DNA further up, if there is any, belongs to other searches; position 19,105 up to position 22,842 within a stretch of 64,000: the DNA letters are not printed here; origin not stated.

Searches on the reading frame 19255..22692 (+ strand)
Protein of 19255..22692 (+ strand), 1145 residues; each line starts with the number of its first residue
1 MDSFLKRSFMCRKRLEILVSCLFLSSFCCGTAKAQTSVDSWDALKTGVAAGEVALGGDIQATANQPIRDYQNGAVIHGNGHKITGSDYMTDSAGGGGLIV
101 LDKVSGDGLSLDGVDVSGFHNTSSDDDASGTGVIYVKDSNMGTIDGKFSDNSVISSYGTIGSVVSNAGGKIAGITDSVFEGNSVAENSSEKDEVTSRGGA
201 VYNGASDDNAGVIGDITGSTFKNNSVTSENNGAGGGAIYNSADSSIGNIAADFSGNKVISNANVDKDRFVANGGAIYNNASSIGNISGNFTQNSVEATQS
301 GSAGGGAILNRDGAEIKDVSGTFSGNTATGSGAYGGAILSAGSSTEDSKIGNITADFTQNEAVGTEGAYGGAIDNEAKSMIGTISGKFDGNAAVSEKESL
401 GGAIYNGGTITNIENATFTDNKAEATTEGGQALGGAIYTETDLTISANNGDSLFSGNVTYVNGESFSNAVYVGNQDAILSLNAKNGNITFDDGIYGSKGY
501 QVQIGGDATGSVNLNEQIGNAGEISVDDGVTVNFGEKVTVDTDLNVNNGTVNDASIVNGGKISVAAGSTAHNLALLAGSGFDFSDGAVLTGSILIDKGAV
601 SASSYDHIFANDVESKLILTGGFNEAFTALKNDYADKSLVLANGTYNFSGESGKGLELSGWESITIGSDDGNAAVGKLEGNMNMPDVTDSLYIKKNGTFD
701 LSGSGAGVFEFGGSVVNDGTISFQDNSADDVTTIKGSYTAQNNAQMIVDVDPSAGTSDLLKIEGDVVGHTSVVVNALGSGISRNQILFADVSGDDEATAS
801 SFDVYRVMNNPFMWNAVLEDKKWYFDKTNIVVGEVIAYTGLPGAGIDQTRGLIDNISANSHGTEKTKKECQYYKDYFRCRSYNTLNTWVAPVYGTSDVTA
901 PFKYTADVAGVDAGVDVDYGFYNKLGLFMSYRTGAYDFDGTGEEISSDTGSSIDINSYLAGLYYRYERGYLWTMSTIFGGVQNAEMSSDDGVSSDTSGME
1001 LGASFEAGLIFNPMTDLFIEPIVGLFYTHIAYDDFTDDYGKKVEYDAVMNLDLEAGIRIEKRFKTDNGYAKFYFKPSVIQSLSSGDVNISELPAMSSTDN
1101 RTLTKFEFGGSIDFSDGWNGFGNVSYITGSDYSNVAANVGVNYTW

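Call 11: search_protein_families(library=pfam, proteins=[window:19255-22692:+])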
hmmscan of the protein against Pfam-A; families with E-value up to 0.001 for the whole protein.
window:19255-22692:+ (1145 aa): 2 families
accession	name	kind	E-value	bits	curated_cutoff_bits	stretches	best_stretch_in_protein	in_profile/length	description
PF03797.25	Autotransporter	-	1.5e-24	87.5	26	1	888-1124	2-254/255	Autotransporter beta-domain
PF02415.23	Chlam_PMP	-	5.3e-05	23.5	20.6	0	416-440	2-19/19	Chlamydia polymorphic membrane protein (Chlamydia_PMP) repeat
